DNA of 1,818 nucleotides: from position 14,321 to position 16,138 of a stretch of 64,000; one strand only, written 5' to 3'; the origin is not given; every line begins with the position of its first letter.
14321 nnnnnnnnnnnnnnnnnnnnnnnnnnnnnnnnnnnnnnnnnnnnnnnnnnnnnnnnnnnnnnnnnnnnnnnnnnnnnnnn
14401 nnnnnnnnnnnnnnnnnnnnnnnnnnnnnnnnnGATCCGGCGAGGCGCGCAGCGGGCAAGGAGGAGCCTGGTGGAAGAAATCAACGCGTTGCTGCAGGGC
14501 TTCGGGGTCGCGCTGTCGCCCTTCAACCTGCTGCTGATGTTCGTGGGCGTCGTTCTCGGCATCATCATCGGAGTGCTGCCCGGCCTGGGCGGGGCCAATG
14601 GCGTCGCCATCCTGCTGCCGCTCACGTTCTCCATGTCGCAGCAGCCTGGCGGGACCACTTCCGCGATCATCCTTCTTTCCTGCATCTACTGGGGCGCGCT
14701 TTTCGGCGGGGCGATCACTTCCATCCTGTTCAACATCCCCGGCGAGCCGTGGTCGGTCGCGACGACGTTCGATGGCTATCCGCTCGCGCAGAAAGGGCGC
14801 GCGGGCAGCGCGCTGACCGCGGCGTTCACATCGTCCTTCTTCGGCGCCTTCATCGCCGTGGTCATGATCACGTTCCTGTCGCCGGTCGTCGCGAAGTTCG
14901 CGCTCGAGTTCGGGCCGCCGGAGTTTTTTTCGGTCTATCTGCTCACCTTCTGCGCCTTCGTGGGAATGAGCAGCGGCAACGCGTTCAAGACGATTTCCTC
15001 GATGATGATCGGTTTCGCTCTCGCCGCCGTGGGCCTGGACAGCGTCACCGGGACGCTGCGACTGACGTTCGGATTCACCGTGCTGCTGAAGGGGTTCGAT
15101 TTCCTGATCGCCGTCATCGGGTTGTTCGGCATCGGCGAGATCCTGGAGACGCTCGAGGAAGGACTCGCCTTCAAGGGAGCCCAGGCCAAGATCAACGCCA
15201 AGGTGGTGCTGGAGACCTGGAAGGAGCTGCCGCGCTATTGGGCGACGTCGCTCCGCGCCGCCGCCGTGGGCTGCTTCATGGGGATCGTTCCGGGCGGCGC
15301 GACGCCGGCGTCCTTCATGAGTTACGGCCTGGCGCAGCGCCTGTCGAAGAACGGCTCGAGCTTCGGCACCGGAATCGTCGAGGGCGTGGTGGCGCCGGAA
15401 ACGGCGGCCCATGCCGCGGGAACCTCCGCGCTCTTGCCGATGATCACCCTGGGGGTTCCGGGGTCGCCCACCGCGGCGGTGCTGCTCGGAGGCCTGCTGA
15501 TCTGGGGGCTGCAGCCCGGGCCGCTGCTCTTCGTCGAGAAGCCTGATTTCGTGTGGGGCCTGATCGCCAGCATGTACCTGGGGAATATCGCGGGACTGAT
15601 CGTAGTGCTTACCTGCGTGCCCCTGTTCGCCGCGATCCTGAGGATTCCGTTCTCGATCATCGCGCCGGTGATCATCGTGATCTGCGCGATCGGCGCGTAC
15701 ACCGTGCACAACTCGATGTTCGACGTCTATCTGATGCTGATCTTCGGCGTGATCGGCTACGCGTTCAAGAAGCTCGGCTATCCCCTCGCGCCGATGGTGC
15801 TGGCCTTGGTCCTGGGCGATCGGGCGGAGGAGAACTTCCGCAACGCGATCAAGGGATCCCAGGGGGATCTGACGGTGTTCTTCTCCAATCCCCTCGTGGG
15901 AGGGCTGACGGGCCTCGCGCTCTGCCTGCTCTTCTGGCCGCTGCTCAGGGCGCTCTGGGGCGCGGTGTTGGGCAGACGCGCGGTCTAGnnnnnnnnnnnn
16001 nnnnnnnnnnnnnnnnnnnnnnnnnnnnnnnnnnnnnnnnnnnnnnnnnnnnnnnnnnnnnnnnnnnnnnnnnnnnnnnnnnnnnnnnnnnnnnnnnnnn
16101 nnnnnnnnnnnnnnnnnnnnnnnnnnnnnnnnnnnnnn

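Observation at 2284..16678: Four perfect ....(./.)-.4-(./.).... palindromes at class II spacing define a Crp/Fnr-type regulon covering FDH, fhs, tctCBA and oxc-frc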

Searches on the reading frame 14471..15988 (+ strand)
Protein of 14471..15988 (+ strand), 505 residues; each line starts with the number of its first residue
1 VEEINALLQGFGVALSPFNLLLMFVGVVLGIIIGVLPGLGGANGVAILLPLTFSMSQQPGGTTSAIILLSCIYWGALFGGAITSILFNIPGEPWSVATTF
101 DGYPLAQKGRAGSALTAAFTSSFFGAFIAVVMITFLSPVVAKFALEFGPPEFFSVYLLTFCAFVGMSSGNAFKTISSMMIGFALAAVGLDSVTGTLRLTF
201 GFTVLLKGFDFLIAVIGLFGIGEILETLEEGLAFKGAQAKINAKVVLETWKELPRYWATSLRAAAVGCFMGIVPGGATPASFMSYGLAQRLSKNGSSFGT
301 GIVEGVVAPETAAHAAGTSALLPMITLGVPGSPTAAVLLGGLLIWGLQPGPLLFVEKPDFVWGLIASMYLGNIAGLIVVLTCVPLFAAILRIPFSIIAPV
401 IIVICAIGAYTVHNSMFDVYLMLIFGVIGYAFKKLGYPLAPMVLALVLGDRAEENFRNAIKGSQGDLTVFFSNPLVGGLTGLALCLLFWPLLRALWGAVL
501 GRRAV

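Call 12: search_protein_families(library=pfam, proteins=[window:14471-15988:+])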
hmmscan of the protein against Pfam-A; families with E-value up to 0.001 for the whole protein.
window:14471-15988:+ (505 aa): 1 family
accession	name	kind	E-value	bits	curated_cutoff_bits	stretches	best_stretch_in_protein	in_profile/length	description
PF01970.21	TctA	-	1.1e-146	489.3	28.9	1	20-444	1-423/423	Tripartite tricarboxylate transporter TctA family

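Call 48: search_protein_families(library=ncbifam, proteins=[window:14471-15988:+])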
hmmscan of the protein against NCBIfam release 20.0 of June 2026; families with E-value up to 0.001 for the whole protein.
window:14471-15988:+ (505 aa): 0 families
